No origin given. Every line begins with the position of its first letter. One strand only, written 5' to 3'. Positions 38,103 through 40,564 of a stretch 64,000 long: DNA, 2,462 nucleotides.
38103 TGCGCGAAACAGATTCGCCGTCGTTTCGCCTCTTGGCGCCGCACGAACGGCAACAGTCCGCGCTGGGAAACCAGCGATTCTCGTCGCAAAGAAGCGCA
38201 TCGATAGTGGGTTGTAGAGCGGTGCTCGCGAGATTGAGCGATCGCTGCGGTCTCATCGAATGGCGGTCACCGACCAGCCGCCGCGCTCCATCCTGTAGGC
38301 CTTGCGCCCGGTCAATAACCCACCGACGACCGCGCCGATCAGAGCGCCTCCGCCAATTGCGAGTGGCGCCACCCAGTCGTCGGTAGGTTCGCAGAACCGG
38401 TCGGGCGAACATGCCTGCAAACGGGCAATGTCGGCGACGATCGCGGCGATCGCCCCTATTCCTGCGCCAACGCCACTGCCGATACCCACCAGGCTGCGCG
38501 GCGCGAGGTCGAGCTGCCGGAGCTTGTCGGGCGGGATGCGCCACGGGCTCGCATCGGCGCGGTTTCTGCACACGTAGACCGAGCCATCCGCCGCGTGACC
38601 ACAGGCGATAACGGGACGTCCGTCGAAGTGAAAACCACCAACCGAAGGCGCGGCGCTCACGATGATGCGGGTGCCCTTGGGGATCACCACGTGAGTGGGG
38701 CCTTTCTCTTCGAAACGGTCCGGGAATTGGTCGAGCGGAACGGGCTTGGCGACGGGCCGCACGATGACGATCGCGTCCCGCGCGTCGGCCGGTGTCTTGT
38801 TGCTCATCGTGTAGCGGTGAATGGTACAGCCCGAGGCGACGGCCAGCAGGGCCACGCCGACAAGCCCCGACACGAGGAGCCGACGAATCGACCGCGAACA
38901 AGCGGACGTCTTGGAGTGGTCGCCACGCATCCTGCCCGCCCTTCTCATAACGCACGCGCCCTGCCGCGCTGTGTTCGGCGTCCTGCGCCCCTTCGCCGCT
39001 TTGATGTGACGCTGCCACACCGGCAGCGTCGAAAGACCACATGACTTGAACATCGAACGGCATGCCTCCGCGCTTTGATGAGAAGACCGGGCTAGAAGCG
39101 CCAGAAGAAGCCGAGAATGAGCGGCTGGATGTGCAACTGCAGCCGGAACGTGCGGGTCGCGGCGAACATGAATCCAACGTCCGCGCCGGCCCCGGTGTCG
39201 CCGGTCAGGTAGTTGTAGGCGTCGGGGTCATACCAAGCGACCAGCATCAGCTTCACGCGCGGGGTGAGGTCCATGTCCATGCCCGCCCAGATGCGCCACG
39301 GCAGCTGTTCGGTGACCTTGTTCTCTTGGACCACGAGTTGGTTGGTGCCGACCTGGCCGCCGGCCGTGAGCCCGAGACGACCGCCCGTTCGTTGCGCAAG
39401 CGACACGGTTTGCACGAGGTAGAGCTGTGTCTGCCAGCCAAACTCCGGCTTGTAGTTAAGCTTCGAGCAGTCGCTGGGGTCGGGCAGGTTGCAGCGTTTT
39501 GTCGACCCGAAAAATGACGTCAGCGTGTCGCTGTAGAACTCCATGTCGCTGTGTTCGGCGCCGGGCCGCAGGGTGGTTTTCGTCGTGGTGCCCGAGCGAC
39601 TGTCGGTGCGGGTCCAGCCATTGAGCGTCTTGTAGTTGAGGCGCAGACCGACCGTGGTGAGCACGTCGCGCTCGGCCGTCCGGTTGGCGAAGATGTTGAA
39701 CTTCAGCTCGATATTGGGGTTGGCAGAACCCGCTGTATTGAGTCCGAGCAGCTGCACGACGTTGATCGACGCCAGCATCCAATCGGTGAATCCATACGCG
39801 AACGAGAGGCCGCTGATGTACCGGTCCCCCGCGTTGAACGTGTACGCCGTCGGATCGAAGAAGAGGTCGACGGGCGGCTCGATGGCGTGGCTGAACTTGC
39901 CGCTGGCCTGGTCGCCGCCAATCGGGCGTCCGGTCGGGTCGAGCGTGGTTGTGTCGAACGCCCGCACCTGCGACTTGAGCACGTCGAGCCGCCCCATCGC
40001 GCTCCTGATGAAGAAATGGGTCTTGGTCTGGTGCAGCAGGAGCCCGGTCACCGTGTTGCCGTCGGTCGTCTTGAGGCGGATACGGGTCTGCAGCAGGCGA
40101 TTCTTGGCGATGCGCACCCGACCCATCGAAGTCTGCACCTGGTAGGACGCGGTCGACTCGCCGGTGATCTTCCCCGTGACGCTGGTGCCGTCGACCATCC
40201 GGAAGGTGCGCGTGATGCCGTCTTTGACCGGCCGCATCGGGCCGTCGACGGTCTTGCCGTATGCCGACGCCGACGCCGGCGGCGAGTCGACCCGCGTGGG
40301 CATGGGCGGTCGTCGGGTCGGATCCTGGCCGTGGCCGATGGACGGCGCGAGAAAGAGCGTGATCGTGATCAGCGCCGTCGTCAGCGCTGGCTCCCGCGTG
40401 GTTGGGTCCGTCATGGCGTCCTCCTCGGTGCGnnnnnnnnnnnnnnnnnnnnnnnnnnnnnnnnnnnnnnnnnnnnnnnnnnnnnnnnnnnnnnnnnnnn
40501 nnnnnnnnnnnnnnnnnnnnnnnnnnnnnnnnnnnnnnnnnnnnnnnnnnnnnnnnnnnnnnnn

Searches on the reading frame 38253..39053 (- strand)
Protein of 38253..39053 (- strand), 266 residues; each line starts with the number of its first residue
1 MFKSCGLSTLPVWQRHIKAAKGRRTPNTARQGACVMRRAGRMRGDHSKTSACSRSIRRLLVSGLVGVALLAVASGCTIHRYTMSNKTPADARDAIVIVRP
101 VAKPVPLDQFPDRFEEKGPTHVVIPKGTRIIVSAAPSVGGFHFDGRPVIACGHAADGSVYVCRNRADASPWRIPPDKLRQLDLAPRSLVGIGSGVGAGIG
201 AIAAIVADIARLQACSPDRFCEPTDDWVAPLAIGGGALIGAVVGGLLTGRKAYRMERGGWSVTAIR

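Call 9: search_protein_families(library=pfam, proteins=[window:38253-39053:-], max_evalue=0.01)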
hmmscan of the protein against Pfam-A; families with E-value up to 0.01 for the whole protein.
window:38253-39053:- (266 aa): 0 families

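Call 57: search_protein_families(library=ncbifam, proteins=[window:38253-38930:-], max_evalue=0.01)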
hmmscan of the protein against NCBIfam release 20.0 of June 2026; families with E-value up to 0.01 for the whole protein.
window:38253-38930:- (225 aa): 1 family
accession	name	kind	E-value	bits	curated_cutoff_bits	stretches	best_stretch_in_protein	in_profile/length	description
TIGR01502.1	B_methylAsp_ase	equivalog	0.0084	15.2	286.15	0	91-127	5-41/408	methylaspartate ammonia-lyase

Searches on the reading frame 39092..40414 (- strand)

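Call 9: search_protein_families(library=pfam, proteins=[window:39092-40414:-], max_evalue=0.01)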
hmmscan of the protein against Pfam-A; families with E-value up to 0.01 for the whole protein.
window:39092-40414:- (440 aa): 0 families

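Call 57: search_protein_families(library=ncbifam, proteins=[window:39092-40414:-], max_evalue=0.01)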
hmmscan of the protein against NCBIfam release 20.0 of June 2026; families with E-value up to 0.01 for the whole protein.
window:39092-40414:- (440 aa): 1 family
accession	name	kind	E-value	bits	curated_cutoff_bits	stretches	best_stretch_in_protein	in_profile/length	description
NF047432.1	LA_3334_fam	equivalog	3.6e-06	26.7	200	0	69-110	60-101/280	LA_3334 family protein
